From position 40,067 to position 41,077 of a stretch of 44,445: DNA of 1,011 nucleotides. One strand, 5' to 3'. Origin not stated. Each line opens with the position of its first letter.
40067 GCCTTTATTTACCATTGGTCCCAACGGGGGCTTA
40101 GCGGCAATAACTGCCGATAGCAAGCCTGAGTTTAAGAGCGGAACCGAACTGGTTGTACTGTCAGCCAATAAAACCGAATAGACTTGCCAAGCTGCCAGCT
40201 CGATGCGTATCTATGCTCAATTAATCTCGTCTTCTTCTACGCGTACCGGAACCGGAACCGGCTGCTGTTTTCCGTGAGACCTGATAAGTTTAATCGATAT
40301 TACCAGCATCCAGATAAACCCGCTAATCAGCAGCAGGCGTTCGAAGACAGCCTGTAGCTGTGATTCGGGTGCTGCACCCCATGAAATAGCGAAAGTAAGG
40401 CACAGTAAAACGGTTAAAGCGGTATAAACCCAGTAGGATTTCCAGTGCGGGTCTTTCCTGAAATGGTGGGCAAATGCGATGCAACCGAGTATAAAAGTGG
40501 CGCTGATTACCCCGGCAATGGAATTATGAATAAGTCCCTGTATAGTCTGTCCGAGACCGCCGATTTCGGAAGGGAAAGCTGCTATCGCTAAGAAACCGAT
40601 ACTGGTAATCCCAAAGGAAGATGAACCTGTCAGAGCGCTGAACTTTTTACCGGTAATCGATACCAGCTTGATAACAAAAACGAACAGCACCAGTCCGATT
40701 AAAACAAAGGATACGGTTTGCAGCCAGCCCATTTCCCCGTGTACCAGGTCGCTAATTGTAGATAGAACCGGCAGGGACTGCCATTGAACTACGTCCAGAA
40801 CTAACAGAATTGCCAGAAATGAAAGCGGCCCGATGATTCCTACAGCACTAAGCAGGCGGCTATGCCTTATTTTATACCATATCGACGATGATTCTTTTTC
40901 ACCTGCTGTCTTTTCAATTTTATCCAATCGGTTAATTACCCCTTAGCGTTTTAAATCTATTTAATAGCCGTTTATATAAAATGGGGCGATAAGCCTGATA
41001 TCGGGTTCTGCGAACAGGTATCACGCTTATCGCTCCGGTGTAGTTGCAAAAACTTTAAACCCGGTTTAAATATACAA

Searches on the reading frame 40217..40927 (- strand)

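Call 99: search_protein_families(library=pfam, proteins=[window:40217-40927:-], max_evalue=0.0001)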
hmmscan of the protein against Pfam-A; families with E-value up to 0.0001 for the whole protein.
window:40217-40927:- (236 aa): 1 family
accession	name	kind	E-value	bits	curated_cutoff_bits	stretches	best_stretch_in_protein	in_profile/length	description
PF06197.19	DUF998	-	1.1e-19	71.2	30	1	31-211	1-182/184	Protein of unknown function (DUF998)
